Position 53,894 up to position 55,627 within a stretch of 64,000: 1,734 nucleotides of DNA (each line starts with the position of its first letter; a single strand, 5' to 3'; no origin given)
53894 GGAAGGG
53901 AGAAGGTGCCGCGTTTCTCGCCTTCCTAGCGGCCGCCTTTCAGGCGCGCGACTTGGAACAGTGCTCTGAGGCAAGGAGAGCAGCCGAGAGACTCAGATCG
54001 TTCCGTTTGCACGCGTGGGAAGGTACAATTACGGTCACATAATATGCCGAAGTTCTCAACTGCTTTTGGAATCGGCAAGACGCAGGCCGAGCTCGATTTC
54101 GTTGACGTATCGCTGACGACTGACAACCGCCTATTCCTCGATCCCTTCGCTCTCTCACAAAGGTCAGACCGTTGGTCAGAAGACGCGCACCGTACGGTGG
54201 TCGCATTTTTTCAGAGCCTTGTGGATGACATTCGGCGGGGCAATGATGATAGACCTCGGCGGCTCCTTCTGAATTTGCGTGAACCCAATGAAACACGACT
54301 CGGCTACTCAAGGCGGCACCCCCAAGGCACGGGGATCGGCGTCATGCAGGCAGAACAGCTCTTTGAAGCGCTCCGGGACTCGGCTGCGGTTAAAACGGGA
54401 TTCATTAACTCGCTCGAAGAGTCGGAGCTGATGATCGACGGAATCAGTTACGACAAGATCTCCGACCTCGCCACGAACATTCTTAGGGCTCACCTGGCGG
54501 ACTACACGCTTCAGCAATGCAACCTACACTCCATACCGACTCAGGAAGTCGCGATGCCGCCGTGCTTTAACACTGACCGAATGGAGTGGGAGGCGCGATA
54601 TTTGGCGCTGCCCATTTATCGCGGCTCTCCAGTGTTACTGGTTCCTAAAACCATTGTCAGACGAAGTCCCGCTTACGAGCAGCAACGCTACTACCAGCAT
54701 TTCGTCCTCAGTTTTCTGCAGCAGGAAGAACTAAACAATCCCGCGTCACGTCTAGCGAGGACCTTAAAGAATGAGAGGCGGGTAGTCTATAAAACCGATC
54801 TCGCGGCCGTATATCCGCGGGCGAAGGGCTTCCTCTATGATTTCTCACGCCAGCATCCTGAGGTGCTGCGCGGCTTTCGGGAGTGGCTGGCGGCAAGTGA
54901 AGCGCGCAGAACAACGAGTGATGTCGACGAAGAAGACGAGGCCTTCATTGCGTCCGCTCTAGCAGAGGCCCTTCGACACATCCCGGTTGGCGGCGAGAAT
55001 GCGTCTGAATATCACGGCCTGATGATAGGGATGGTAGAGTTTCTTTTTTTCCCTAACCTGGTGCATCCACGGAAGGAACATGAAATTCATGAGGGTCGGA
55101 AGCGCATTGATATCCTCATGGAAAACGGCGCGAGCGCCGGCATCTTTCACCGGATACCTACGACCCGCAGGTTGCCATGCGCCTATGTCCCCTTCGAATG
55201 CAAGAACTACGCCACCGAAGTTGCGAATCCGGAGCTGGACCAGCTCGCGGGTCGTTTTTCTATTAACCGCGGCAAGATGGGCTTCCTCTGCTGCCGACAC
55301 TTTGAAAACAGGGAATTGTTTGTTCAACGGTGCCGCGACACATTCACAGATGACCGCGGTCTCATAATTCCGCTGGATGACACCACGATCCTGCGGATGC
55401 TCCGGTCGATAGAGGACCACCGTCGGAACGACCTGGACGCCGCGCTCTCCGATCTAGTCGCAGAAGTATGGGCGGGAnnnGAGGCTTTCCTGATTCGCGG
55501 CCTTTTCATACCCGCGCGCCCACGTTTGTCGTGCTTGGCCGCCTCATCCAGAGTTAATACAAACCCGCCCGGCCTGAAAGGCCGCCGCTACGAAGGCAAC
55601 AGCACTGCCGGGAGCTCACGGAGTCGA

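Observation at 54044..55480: Lower-GC single gene: novel ~330-aa N-terminal region fused to a PD-(D/E)xK (Mrr-cat-like) nuclease core, bracketed by REP clusters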

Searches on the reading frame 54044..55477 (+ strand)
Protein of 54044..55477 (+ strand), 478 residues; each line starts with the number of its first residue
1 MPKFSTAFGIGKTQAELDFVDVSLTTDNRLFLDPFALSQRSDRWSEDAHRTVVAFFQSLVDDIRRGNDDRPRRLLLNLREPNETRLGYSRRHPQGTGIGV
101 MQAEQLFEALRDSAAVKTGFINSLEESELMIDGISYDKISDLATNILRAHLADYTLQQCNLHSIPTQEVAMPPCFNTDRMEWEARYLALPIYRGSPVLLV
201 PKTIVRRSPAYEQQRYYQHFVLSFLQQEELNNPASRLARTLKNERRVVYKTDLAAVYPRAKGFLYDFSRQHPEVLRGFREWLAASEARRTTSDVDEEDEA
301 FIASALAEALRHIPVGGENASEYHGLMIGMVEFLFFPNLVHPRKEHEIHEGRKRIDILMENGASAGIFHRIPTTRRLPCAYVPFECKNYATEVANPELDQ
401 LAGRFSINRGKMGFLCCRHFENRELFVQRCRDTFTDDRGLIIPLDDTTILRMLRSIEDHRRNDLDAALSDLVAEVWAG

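Call 3: search_protein_families(library=pfam, proteins=[window:54044-55477:+], max_evalue=1)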
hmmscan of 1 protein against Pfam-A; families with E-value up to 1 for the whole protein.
window:54044-55477:+ (478 aa): 0 families

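Call 4: search_protein_families(library=padloc, proteins=[window:54044-55477:+], max_evalue=1)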
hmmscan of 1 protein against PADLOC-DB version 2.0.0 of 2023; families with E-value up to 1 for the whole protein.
window:54044-55477:+ (478 aa): 2 families
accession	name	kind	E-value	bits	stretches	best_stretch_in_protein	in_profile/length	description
PDLC04597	PDC-M36A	-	2.4e-45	153.2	2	2-228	6-233/457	-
PDLC04598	PDC-M36A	-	7.3e-14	49.9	2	129-234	4-108/330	-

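Call 5: search_protein_families(library=ncbifam, proteins=[window:54044-55477:+], max_evalue=1)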
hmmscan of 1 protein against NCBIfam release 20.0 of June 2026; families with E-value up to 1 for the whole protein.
window:54044-55477:+ (478 aa): 0 families

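Call 6: search_protein_families(library=phrogs, proteins=[window:54044-55477:+], max_evalue=1)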
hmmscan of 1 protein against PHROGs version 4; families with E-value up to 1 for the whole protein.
window:54044-55477:+ (478 aa): 4 families
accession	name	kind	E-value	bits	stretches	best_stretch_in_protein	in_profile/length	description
phrog_27295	-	unknown function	2.4e-92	311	1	3-456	2-450/469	-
phrog_30194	-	unknown function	2e-17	64.4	1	4-209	10-213/478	-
phrog_31260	-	unknown function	0.0024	17.9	1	298-398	186-284/365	-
phrog_3108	-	unknown function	0.26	12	1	82-145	37-100/160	-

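Call 7: search_solved_structures(query=window:54044-55477:+, max_evalue=10, show_alignments=2)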
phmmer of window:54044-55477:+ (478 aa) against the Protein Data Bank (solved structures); distinct sequences matched with E-value up to 10: 2.
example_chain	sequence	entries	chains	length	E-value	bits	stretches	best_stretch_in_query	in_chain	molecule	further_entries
5xyi_b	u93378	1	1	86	0.17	13.3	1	338-397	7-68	40S ribosomal protein S27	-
6tb4_A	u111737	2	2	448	0.38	12.2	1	353-469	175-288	Transcriptional coactivator HFI1/ADA1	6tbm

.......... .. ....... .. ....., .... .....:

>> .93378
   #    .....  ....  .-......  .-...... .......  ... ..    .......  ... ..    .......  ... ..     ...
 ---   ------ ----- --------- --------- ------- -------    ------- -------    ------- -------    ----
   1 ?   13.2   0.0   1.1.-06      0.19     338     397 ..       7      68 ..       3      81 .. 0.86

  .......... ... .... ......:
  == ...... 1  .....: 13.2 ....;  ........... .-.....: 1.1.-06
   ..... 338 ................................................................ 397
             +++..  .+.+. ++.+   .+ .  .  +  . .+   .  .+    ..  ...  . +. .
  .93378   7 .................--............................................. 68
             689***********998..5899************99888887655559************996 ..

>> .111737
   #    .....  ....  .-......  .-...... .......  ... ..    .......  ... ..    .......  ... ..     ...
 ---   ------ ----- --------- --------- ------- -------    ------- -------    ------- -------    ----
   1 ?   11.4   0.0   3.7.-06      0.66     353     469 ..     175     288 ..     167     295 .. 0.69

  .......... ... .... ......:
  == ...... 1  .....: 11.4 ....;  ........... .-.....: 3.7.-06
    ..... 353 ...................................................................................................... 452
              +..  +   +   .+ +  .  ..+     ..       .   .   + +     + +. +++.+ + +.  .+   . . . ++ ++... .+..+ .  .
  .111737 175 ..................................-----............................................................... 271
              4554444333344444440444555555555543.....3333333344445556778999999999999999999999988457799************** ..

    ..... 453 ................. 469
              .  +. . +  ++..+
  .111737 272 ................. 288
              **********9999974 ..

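Call 8: find_homologous_proteins(query=window:54044-55477:+)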
Query window:54044-55477:+ (478 aa): 2001 proteins with E <= 0.001 among 8000 candidates; the best 120 are listed.
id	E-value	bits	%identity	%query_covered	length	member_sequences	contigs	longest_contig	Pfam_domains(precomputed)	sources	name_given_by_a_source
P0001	1.6e-258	876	79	100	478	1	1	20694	PF28123.1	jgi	jgi:hypothetical protein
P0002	6.2e-255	864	100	79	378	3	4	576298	PF28123.1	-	-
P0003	2.2e-252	855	77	100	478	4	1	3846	PF28123.1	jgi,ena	-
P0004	2.5e-250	849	75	100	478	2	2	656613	PF28123.1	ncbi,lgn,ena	-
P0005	9.8e-245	830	74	100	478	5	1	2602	PF28123.1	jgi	jgi:hypothetical protein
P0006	1.5e-243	826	73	100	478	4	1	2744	PF28123.1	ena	-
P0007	3.1e-240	815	74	100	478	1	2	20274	PF28123.1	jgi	jgi:hypothetical protein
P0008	6.4e-238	808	72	100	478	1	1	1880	PF28123.1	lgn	-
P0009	2.3e-237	806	72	100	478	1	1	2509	PF28123.1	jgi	jgi:hypothetical protein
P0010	2.7e-232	789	74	94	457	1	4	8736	PF28123.1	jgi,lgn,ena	-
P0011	5.7e-231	785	70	100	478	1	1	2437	PF28123.1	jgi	jgi:hypothetical protein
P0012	3.5e-230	782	70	100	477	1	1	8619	PF28123.1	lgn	-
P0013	3.6e-230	782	69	100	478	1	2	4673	PF28123.1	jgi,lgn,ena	jgi:hypothetical protein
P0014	2.5e-229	779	71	100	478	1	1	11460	PF28123.1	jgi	jgi:hypothetical protein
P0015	3.0e-229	779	69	100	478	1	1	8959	PF28123.1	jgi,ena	-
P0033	7.3e-218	742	67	100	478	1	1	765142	PF28123.1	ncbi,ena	-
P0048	3.5e-202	690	64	100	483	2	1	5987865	PF28123.1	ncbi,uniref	ncbi:hypothetical protein P8935_18560 [Telmatobacter sp. DSM 110680]|uniref:Restriction endonuclease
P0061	2.3e-198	677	63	100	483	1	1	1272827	PF28123.1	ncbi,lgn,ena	-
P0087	3.4e-192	657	61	100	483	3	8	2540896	PF28123.1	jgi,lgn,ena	jgi:hypothetical protein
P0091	8.7e-192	656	60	99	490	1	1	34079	PF28123.1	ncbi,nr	ncbi:MAG: hypothetical protein NTY36_06265 [Deltaproteobacteria bacterium]|nr:hypothetical protein [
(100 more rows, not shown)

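Call 11: find_encoding_contigs(protein=P0004, flank=8000, max_places=3)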
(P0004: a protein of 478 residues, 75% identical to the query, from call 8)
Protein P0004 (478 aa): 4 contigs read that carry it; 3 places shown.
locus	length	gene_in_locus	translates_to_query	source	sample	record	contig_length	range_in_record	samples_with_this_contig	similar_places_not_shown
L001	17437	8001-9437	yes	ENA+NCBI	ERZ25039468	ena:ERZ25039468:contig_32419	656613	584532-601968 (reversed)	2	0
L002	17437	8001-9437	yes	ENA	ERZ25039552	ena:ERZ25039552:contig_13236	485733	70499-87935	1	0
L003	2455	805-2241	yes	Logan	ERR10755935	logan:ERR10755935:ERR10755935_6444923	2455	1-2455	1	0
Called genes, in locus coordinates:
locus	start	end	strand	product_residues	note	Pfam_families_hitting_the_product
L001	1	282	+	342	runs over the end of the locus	PF20434:BD-FAE, PF07859:Abhydrolase_3, PF00326:Peptidase_S9 (faint), PF01738:DLH (faint)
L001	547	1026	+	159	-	PF22817:ApeP-like (weak), PF07977:FabA, PF22818:ApeI-like, PF13279:4HBT_2 (weak)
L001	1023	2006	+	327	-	PF25084:LbH_EIF2B (faint), PF25087:GMPPB_C (faint), PF00132:Hexapep, PF13720:Acetyltransf_11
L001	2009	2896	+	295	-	PF17930:LpxI_N, PF06230:LpxI_C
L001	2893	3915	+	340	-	PF01408:GFO_IDH_MocA, PF22725:GFO_IDH_MocA_C3 (weak)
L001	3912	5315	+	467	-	PF13103:TonB_2 (weak)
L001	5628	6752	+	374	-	PF01715:IPPT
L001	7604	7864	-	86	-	-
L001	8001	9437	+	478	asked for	PF28123:DUF8370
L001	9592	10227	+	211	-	PF00440:TetR_N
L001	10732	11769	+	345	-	-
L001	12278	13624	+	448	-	PF13167:GTP-bdg_N, PF16360:GTP-bdg_M, PF03193:RsgA_GTPase (faint), PF01926:MMR_HSR1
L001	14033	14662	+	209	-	PF01066:CDP-OH_P_transf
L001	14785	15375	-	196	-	-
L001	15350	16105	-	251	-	PF16538:FlgT_C (faint)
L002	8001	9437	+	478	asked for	PF28123:DUF8370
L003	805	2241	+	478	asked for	PF28123:DUF8370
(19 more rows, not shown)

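Call 12: find_encoding_contigs(protein=P0048, flank=8000, max_places=3)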
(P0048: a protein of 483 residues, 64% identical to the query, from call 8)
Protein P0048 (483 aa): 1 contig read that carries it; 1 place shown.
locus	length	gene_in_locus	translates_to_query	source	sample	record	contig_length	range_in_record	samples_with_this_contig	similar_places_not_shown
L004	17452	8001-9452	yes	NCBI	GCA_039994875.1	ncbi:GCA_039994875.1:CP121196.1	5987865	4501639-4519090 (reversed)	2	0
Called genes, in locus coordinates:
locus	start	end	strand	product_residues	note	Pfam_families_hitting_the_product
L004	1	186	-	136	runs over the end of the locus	PF12840:HTH_20, PF13545:HTH_Crp_2 (weak), PF01022:HTH_5, PF12802:MarR_2 (weak)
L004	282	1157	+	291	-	PF10518:TAT_signal (weak), PF00248:Aldo_ket_red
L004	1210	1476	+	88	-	PF08922:DUF1905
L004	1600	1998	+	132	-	-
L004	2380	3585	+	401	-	PF00589:Phage_integrase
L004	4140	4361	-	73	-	-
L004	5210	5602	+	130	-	-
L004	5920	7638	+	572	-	PF03235:GmrSD_N, PF01844:HNH, PF14279:HNH_5 (weak)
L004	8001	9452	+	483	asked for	PF28123:DUF8370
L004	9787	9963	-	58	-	-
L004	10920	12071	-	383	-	-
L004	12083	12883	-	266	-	PF01844:HNH (weak), PF14279:HNH_5 (weak)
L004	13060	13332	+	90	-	PF12728:HTH_17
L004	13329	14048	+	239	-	PF00733:Asn_synthase, PF06508:QueC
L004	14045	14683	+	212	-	PF04055:Radical_SAM (weak)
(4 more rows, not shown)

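Call 14: find_encoding_contigs(protein=P0001, flank=8000, max_places=2)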
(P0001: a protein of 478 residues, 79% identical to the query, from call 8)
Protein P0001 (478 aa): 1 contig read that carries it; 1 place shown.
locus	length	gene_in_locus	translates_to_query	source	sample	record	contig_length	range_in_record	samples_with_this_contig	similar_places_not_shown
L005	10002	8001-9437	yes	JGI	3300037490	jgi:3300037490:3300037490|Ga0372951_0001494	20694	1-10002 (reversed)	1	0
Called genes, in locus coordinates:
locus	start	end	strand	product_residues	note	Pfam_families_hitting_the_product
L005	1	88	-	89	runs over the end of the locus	-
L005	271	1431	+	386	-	PF02163:Peptidase_M50, PF00571:CBS (weak)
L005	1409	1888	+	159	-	PF00355:Rieske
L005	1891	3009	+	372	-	PF23414:Beta-prop_EML_2 (faint), PF21783:YNCE (faint), PF25174:Beta-prop_THOC3 (weak)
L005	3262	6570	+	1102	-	PF13620:CarboxypepD_reg, PF25183:OMP_b-brl_4, PF00593:TonB_dep_Rec_b-barrel (weak)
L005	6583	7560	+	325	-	PF00149:Metallophos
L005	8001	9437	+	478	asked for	PF28123:DUF8370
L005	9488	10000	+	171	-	?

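Call 15: find_encoding_contigs(protein=P0091, flank=8000, max_places=2)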
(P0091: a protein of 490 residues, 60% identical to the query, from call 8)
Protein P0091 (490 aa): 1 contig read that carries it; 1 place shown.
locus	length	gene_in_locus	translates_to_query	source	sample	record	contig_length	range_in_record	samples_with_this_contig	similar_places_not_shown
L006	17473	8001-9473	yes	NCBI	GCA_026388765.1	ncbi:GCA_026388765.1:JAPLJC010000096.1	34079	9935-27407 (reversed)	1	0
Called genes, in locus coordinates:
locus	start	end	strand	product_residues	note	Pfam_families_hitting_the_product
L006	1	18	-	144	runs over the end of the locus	PF00572:Ribosomal_L13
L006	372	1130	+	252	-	PF12773:DZR (weak)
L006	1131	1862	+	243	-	-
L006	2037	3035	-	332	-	PF08545:ACP_syn_III, PF08541:ACP_syn_III_C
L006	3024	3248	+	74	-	-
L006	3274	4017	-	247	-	PF07622:DUF1583 (faint)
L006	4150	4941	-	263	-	-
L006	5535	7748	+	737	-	PF00317:Ribonuc_red_lgN, PF02867:Ribonuc_red_lgC, PF12637:TSCPD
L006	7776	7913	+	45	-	-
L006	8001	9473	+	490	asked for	PF28123:DUF8370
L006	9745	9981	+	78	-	-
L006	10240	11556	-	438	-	PF07786:HGSNAT_cat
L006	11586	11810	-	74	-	-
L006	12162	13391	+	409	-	PF01594:AI-2E_transport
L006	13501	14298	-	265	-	-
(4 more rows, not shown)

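Call 17: search_dna_similar(query=window:54044-55477:+, collection=phages, mode=protein, max_rows=20)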
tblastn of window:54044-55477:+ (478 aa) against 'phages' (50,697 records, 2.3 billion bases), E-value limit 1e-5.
No match.

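Call 18: search_dna_similar(query=window:54044-55477:+, collection=plasmids, mode=protein, max_rows=25)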
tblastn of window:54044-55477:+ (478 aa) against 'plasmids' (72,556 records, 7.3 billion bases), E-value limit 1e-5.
Records with a match: 45; places in all: 48; records where one place covers at least 80% of the query: 4.
Best place of each record, by identity: <60% 45.
By first word of the organism name: Rhodococcus 12; Bacillus 8; Acinetobacter 5; Prescottella 4; Sinorhizobium 3; Leptolyngbya 2; Listeria 2; Methylobacterium 1; Clostridium 1; Corynebacterium 1; and 6 more.
By predicted mobility (MOB-suite, as given by PLSDB): non-mobilizable 26; conjugative 12; mobilizable 7.
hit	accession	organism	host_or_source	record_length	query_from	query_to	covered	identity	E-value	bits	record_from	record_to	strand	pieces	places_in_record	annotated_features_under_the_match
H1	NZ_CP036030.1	Bacillus mycoides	cell culture,soil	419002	3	475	99%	42.1%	3e-106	353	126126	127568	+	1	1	hypothetical protein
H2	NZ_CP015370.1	Methylobacterium phyllosphaerae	cell culture,leaf tissues of rice in ...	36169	2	466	97%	24.0%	5e-18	95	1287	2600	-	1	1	hypothetical protein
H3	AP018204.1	Leptolyngbya boryana NIES-2135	-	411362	2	446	93%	23.9%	3e-19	99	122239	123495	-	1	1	hypothetical protein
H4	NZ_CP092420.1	Leptolyngbya boryana IU 594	-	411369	2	446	93%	23.9%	3e-19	99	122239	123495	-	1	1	hypothetical protein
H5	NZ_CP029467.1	Bacillus amyloliquefaciens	whole organism,soil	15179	1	253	53%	33.3%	1e-27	124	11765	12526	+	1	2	hypothetical protein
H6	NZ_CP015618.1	Acinetobacter schindleri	cell culture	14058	1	296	62%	28.5%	2e-26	120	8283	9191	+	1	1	hypothetical protein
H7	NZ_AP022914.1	Bacillus cereus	-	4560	3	293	61%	28.0%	4e-22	107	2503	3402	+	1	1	hypothetical protein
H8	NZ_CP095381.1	Bacillus cereus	cell cuture,Pond silt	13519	3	280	58%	28.8%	2e-25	117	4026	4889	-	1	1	hypothetical protein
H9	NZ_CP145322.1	Rhodococcus ruber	-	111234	1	228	48%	33.9%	2e-14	84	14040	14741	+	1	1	hypothetical protein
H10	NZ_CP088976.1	Rhodococcus pyridinivorans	pure culture,soil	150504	1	247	52%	30.4%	3e-14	83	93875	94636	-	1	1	hypothetical protein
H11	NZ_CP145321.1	Rhodococcus ruber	-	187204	1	247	52%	30.1%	2e-12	77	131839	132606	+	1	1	hypothetical protein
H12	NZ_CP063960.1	Clostridium botulinum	Bovine,feces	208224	14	280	56%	27.8%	3e-12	98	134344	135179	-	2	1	hypothetical protein (x2)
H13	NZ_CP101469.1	Rhodococcus gordoniae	water,poultry farm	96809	1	247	52%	30.0%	7e-12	76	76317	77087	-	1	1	hypothetical protein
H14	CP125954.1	Bacillus sp. BTAI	cell culture,Soil environment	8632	3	240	50%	31.0%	1e-23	112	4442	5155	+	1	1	record has no annotation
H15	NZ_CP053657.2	Bacillus cereus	culture,soil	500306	3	305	63%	24.2%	2e-20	102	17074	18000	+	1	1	hypothetical protein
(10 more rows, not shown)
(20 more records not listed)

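Call 19: get_annotated_region(hit=H1, flank=8000)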
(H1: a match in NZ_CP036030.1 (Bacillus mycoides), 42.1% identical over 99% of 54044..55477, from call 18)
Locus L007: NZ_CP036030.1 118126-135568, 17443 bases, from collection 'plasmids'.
description: Bacillus mycoides strain BPN54/2 plasmid p419
organism: Bacillus mycoides (NCBI taxid 1405)
taxonomy: Bacteria; Bacillota; Bacilli; Bacillales; Bacillaceae; Bacillus; Bacillus mycoides
host: -; source: cell culture,soil; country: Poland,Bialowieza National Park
typing (MOB-suite, as given by PLSDB): non-mobilizable; replicon rep_cluster_164
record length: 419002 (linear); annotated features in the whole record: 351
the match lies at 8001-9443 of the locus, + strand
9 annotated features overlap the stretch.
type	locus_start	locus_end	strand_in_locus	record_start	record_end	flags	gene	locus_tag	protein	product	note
CDS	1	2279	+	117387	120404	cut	-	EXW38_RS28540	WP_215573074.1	DEAD/DEAH box helicase family protein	-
CDS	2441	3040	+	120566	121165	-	-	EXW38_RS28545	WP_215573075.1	hypothetical protein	-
CDS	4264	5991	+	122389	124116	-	-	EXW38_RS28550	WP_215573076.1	TOPRIM nucleotidyl transferase/hydrolase domain-containing protein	-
CDS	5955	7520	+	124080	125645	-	-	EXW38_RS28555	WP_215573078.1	UvrD-helicase domain-containing protein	-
CDS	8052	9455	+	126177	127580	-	-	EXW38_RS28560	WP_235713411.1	hypothetical protein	-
CDS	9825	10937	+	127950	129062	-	-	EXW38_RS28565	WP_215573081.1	site-specific integrase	GO:0015074 - DNA integration [Evidence IEA]; GO:0006310 - DNA recombination [Evidence IEA]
CDS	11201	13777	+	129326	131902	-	-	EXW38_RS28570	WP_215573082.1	AAA family ATPase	-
CDS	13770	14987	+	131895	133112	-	-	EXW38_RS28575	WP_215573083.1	McrC family protein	-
CDS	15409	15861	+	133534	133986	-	-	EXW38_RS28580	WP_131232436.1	JAB domain-containing protein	-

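Call 20: get_annotated_region(hit=H7, flank=3000)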
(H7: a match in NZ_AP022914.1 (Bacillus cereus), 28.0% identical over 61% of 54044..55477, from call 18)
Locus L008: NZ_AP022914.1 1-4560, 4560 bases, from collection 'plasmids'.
description: Bacillus cereus strain MRY14-0100 plasmid pMRY14-0100_7, complete sequence
organism: Bacillus cereus (NCBI taxid 1396)
taxonomy: Bacteria; Bacillota; Bacilli; Bacillales; Bacillaceae; Bacillus; Bacillus cereus
host: -; source: -; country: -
typing (MOB-suite, as given by PLSDB): non-mobilizable
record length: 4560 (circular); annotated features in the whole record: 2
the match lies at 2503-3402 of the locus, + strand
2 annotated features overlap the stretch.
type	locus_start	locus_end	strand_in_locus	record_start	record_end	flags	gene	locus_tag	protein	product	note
CDS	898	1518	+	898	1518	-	-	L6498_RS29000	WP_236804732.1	helix-turn-helix domain-containing protein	GO:0006355 - regulation of DNA-templated transcription [Evidence IEA]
CDS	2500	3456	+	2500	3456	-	-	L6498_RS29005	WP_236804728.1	hypothetical protein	-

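Call 21: get_annotated_region(hit=H6, flank=6000)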
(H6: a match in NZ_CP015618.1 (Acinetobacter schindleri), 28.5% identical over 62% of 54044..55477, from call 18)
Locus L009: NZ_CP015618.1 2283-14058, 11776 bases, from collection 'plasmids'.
description: Acinetobacter schindleri strain ACE plasmid p3AsACE, complete sequence
organism: Acinetobacter schindleri (NCBI taxid 108981)
taxonomy: Bacteria; Pseudomonadota; Gammaproteobacteria; Moraxellales; Moraxellaceae; Acinetobacter; Acinetobacter schindleri
host: -; source: cell culture; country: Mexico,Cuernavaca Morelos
typing (MOB-suite, as given by PLSDB): non-mobilizable; replicon rep_cluster_1902
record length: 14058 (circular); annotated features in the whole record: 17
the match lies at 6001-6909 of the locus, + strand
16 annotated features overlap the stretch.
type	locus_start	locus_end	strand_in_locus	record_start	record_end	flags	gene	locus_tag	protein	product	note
predicted_resistance_gene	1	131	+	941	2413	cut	msr(E)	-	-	ABC-F type ribosomal protection protein Msr(E)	predicted by amrfinderplus; class MACROLIDE/STREPTOGRAMIN; identity 100.0%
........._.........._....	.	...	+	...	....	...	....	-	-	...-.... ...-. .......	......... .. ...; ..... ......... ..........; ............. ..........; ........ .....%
CDS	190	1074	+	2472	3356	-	-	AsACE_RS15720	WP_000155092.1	Mph(E) family macrolide 2'-phosphotransferase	-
predicted_resistance_gene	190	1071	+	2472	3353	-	mph(E)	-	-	Mph(E) family macrolide 2'-phosphotransferase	predicted by amrfinderplus; class MACROLIDE; identity 100.0%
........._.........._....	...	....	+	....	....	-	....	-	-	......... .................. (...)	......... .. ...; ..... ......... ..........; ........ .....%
CDS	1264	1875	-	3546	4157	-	-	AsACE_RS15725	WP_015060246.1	recombinase family protein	GO:0006310 - DNA recombination [Evidence IEA]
CDS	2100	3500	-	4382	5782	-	-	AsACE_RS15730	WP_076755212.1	hypothetical protein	-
CDS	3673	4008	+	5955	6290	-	-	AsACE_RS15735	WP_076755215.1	helix-turn-helix domain-containing protein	-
CDS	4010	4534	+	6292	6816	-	-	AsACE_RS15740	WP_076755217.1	type II toxin-antitoxin system PemK/MazF family toxin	-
CDS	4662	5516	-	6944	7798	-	-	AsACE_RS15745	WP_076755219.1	ImmA/IrrE family metallo-endopeptidase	-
CDS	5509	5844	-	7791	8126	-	-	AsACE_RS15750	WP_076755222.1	helix-turn-helix transcriptional regulator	-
CDS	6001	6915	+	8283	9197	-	-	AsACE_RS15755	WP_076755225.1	hypothetical protein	-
CDS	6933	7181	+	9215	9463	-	-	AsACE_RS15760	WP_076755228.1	hypothetical protein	-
CDS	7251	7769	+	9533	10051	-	-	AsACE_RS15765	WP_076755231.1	hypothetical protein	-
CDS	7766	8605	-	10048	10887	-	-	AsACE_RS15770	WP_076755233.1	hypothetical protein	-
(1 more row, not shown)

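Call 22: search_protein_representatives(protein=window:54044-55477:+)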
Query: 478 residues. Proteins with E-value up to 0.001 (for the whole library): 2285; up to 1e-10: 1474; up to 1e-30: 404. The best 150 are listed.
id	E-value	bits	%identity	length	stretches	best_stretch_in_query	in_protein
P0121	3.2e-165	566.3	56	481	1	3-477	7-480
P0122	4.8e-133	460.2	49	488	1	5-477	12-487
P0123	3.2e-131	454.2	46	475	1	3-461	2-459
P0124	3.9e-125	434.2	44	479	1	3-466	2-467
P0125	3.2e-124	431.2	54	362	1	116-475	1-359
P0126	7.4e-124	430.0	46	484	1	3-474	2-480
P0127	3.1e-121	421.3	44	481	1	1-472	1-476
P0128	4.6e-119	414.1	43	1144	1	1-474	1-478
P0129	8.0e-119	413.4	50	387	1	1-388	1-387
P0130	4.1e-118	411.0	43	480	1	5-475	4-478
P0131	1.3e-115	402.8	42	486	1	3-470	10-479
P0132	3.3e-115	401.4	41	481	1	2-474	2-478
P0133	9.7e-112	390.0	44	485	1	1-472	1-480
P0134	1.8e-110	385.8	42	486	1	4-469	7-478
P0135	2.4e-110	385.4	43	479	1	3-471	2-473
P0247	6.5e-67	242.2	44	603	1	3-281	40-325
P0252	4.5e-66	239.4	44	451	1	2-294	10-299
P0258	4.7e-65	236.1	42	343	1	2-294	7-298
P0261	1.4e-64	234.5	44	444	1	3-284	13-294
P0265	4.7e-64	232.8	43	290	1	1-287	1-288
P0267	2.4e-63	230.4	42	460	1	3-283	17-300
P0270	5.6e-62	226.0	43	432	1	4-280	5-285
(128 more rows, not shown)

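Call 25: search_solved_structures(query=A1, max_evalue=10, show_alignments=3)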
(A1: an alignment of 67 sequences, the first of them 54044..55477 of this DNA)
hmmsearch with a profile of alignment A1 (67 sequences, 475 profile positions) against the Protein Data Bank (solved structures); distinct sequences matched with E-value up to 10: 2.
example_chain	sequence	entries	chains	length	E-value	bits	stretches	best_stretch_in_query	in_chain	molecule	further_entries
2zsh_B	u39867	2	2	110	0.95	11.3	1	78-146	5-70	DELLA protein GAI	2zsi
3mjq_A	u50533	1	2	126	2.1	10.1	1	185-257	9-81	uncharacterized protein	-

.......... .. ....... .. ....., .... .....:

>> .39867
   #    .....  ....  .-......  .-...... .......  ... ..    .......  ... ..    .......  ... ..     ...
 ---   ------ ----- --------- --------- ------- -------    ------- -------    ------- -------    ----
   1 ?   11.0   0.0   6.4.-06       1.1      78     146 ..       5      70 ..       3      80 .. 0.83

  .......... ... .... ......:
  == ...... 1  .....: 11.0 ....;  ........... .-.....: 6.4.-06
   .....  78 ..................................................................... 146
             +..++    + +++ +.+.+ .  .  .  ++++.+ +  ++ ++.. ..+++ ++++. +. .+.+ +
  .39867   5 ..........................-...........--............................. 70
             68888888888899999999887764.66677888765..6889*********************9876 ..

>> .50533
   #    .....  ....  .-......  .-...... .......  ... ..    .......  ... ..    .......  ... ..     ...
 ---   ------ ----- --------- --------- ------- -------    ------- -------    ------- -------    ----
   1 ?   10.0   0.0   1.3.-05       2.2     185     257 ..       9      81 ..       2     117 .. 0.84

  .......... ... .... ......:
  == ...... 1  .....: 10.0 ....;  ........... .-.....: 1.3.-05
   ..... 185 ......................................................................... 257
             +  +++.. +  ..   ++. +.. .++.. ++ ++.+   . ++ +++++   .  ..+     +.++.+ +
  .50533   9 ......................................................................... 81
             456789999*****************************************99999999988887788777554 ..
